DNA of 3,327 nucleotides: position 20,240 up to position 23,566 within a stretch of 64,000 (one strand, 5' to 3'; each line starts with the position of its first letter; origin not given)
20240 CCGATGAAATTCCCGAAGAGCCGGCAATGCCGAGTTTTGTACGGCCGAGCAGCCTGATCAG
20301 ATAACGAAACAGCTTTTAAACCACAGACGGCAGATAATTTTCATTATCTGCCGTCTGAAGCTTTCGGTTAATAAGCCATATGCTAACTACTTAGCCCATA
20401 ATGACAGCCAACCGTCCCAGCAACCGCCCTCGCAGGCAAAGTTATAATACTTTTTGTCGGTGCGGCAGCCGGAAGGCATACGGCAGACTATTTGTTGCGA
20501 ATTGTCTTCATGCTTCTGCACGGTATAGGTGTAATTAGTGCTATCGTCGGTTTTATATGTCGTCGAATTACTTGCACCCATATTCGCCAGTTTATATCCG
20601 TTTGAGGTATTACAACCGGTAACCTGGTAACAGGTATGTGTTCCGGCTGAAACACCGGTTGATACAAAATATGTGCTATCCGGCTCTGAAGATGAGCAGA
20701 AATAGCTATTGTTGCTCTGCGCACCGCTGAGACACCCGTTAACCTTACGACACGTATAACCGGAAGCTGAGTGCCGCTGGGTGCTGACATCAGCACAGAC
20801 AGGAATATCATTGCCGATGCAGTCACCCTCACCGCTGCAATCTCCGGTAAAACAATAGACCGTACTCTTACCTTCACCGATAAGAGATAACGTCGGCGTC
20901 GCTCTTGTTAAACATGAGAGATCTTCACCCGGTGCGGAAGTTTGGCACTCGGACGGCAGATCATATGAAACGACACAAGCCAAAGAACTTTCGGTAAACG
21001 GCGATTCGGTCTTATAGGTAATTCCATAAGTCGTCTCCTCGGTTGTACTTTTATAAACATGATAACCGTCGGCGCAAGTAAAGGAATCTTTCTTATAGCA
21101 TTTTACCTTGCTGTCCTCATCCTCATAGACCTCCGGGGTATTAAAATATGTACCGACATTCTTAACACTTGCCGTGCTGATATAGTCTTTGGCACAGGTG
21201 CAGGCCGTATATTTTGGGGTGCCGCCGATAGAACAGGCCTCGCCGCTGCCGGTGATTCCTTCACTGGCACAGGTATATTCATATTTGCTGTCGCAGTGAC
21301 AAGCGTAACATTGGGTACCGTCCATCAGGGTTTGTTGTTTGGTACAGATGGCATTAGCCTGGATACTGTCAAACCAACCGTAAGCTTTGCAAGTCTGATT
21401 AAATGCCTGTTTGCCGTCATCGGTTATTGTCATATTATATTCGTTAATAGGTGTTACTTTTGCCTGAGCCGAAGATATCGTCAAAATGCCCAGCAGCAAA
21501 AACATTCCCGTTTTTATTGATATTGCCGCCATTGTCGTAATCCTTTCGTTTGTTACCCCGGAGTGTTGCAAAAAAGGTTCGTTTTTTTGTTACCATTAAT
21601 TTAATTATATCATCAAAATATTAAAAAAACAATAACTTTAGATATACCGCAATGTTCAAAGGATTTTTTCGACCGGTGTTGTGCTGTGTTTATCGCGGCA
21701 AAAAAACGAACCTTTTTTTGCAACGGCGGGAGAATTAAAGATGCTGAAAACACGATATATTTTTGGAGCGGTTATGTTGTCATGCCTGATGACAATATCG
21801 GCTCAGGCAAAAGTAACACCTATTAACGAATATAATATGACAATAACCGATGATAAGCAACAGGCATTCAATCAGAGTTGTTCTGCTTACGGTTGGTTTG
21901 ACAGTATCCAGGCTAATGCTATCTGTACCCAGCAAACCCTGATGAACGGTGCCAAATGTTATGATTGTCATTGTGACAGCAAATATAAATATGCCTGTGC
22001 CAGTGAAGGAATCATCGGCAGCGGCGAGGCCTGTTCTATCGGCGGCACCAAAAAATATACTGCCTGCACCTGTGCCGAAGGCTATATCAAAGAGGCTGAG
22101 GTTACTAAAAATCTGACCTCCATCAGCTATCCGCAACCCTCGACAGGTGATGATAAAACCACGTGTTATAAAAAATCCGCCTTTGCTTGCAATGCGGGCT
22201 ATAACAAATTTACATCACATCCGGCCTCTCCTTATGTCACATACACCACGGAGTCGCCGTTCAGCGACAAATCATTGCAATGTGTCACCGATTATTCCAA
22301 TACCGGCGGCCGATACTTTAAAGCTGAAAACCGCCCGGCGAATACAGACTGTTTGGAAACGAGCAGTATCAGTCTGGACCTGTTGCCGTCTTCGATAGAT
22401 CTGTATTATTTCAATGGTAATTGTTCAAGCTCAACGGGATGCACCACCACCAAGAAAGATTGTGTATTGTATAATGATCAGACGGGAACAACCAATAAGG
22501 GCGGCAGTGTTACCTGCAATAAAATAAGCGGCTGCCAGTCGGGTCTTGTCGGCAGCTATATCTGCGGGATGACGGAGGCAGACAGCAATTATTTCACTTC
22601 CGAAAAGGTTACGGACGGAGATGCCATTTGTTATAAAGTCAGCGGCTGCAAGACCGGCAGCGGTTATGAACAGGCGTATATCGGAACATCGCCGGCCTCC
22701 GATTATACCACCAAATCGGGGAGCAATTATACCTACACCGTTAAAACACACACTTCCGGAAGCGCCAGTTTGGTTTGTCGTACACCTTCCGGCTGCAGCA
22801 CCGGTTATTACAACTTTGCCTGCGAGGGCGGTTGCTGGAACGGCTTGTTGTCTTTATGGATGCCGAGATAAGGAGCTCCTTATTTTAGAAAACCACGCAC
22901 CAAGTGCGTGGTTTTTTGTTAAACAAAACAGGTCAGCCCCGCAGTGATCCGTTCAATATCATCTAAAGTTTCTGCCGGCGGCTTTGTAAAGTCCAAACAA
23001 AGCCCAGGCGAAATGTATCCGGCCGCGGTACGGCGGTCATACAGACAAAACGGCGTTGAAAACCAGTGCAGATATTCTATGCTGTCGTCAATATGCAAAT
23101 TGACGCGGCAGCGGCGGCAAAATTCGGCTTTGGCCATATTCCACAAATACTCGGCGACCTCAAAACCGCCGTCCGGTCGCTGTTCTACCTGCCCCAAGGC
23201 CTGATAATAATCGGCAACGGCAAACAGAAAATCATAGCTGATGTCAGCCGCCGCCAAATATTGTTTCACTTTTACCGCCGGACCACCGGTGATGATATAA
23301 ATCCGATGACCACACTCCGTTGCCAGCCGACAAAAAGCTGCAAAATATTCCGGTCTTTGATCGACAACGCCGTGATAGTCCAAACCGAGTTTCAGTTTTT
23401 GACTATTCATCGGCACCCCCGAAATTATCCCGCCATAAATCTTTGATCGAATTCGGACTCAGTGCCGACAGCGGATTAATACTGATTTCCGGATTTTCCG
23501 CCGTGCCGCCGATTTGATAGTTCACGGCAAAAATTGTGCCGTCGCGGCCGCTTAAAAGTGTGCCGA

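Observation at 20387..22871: Divergent mirror-image pair of cysteine-rich secreted paralogs with conserved ends and a diverged Cys-framed core (no family I can name)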

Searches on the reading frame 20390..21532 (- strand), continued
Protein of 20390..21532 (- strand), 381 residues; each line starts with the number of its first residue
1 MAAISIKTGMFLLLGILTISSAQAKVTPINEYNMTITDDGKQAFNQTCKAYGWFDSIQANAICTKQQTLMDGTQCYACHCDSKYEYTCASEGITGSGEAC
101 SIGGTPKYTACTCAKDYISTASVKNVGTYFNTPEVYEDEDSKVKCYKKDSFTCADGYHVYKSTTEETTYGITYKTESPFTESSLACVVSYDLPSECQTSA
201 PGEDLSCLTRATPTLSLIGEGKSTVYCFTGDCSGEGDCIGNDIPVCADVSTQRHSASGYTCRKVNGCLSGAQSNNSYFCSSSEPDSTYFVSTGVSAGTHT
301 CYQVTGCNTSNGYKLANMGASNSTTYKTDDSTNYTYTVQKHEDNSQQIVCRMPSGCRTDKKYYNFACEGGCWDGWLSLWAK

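Call 60: find_encoding_contigs(protein=P0010, flank=5000, max_places=6)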
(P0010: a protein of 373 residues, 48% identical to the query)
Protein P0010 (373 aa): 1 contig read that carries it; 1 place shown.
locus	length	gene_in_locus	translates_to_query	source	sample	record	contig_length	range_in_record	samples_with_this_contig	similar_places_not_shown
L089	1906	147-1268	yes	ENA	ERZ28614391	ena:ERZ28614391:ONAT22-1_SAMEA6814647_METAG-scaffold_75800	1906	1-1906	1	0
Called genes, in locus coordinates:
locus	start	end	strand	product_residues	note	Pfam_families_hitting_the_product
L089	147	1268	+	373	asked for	-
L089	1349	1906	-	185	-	?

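Call 61: find_encoding_contigs(protein=P0011, flank=5000, max_places=6)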
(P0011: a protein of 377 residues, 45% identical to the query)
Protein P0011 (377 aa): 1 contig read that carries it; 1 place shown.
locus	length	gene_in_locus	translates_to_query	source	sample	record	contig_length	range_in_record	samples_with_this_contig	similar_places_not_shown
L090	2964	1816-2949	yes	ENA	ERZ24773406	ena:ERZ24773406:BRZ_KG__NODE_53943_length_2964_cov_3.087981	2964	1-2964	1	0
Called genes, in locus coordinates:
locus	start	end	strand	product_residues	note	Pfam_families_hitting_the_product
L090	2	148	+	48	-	?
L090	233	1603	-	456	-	-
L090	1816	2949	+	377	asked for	-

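Call 62: find_encoding_contigs(protein=P0012, flank=5000, max_places=6)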
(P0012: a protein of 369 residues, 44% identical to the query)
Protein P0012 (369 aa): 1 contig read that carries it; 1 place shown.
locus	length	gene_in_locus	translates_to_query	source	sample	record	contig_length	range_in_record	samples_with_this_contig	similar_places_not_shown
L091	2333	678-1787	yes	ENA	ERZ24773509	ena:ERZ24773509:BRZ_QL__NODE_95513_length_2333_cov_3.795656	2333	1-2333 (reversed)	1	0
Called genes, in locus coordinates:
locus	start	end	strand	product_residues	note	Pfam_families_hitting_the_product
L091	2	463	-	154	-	?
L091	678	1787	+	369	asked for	-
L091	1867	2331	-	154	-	?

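Call 64: fold_search(model_id=the predicted structure, library=viral)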
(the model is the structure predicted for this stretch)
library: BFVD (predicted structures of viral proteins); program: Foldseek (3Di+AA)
matches with E <= 10: 156; with E <= 0.001: 0
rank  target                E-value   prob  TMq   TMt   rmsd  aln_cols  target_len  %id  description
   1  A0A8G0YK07            5.1e-01  0.02  0.08  0.08  34.6       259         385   12  Uncharacterized protein [Pelodiscus sinensis respiratory and hemorrhagic syndrome virus]
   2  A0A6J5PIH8            6.4e-01  0.02  0.10  0.09  31.6       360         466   12  Uncharacterized protein [uncultured Caudovirales phage]
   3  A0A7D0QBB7            6.4e-01  0.02  0.07  0.08  31.1       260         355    8  (no name in the UniProt tables at hand)
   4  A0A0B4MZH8            7.9e-01  0.03  0.10  0.12  23.4       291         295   11  Uncharacterized protein [Streptococcus phage SOCP]
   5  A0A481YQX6            9.2e-01  0.01  0.06  0.06  36.8       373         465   13  Uncharacterized protein [Pithovirus LCDPAC02]
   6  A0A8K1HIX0            9.7e-01  0.02  0.12  0.05  40.5       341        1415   11  SF3 helicase domain-containing protein [Riboviria sp.]
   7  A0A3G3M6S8            1.0e+00  0.01  0.09  0.08  18.2       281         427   11  (no name in the UniProt tables at hand)
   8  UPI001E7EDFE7         1.1e+00  0.01  0.08  0.08  25.7       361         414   12  (no name look-up for this kind of identifier)
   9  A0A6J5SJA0            1.2e+00  0.01  0.09  0.09  44.6       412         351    9  Uncharacterized protein (Fragment) [uncultured Caudovirales phage]
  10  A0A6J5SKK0            1.2e+00  0.01  0.09  0.04  33.1       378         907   12  Uncharacterized protein [uncultured Caudovirales phage]
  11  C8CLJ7                1.6e+00  0.01  0.08  0.10  21.4       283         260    6  (no name in the UniProt tables at hand)
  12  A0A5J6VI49            1.6e+00  0.01  0.07  0.06  36.6       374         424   10  Uncharacterized protein [Megaviridae environmental sample]
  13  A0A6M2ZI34            1.7e+00  0.02  0.15  0.12  16.0       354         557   14  Virion protein [Synechococcus phage S-SCSM1]
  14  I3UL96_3              2.0e+00  0.02  0.14  0.06  35.6       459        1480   10  (no name in the UniProt tables at hand)
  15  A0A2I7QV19            2.1e+00  0.01  0.07  0.12  17.9       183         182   14  (no name in the UniProt tables at hand)
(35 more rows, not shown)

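Call 71: find_related_loci(query=A2, collection=metagenome_contigs, flank=5000)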
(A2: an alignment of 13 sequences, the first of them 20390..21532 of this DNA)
Query A2 (381 aa) in metagenome_contigs; peptide patterns used: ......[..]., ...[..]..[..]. (x = any residue, [..] = any of these).
69 stretches matched a pattern, but none encodes a relative of the query by tblastn (E <= 1e-3).

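Call 72: list_cluster_members(proteins=[P0016, P0017, P0019, P0020, P0022, P0024, P0026, P0043, P0061, P0031])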
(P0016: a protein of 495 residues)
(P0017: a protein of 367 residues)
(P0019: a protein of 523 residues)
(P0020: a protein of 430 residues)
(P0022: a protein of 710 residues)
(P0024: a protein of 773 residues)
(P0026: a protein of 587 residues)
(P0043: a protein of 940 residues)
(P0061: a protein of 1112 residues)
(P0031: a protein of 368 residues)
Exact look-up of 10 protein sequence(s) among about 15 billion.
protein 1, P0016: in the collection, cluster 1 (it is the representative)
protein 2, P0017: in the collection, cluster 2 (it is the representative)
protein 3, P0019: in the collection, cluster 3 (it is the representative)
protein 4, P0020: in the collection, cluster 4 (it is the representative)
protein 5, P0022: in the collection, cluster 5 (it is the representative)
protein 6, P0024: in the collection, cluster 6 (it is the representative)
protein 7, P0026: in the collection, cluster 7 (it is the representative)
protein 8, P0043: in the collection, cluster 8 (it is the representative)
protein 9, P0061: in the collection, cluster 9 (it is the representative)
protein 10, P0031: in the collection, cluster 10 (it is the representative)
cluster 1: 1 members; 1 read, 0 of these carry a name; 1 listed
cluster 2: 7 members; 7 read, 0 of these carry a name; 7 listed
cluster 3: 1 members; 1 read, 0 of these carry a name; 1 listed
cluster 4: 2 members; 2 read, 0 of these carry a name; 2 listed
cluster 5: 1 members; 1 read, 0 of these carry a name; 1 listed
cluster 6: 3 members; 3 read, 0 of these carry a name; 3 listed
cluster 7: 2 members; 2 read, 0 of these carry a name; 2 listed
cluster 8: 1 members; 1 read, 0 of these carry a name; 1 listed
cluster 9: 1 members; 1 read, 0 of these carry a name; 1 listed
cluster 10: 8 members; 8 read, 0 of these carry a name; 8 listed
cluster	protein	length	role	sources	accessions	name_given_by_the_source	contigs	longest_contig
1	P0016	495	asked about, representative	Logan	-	-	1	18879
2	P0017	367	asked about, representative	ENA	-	-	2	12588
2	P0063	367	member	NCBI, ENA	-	-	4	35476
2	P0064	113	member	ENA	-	-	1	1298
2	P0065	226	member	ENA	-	-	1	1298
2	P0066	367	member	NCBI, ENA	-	-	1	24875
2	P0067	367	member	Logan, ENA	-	-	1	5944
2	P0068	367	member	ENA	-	-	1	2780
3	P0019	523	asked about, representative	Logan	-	-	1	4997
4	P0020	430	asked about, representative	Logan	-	-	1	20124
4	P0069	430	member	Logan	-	-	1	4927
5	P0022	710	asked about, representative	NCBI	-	-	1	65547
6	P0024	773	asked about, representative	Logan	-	-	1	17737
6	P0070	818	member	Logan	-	-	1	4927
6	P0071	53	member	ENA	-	-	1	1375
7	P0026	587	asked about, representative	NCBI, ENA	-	-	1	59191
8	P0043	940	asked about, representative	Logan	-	-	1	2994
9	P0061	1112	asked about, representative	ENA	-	-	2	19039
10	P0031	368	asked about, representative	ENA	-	-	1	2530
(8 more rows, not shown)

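Call 73: search_protein_families(library=phrogs, proteins=[window:20390-21532:-, P0013, P0022, P0043], max_evalue=0.01)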
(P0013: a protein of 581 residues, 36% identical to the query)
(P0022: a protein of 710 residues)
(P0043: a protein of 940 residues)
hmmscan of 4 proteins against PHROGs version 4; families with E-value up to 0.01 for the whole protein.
window:20390-21532:- (381 aa): 0 families

P0013 (581 aa): 0 families

P0022 (710 aa): 0 families

P0043 (940 aa): 0 families

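Call 89: find_encoding_contigs(protein=P0004, flank=5000, max_places=6)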
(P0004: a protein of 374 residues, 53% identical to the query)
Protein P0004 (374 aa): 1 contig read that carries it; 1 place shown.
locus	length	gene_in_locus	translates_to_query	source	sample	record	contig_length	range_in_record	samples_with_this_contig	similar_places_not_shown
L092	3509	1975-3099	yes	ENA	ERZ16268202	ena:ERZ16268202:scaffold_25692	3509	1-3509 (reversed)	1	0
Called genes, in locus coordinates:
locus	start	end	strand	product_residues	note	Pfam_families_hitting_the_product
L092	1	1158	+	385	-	?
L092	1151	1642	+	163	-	-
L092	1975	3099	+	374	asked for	-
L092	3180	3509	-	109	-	?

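Call 90: find_encoding_contigs(protein=P0007, flank=5000, max_places=6)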
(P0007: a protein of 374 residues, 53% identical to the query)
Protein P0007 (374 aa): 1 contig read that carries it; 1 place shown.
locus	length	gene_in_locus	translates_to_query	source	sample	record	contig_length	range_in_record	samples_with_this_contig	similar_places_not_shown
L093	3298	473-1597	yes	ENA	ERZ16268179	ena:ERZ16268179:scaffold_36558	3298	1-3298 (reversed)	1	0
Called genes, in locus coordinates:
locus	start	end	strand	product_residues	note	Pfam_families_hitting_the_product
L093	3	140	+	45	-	?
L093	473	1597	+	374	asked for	-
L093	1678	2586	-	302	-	PF01739:CheR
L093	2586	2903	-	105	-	PF00072:Response_reg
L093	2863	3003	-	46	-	-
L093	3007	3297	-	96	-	?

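Call 94: find_related_loci(query=A2, collection=viral_contigs, flank=5000)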
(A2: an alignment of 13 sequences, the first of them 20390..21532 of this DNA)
Query A2 (381 aa) in viral_contigs; peptide patterns used: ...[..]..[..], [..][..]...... (x = any residue, [..] = any of these).
24 stretches matched a pattern, but none encodes a relative of the query by tblastn (E <= 1e-3).

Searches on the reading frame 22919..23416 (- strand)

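Call 36: search_protein_families(library=pfam, proteins=[window:22919-23416:-], max_evalue=0.001)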
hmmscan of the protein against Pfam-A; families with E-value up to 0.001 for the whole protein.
window:22919-23416:- (165 aa): 0 families

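Call 73: search_protein_families(library=phrogs, proteins=[window:22919-23416:-], max_evalue=0.01)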
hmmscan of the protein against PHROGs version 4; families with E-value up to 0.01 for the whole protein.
window:22919-23416:- (165 aa): 1 family
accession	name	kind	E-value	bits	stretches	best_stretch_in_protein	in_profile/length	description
phrog_13623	-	unknown function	1.5e-14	55.4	1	7-121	80-189/208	-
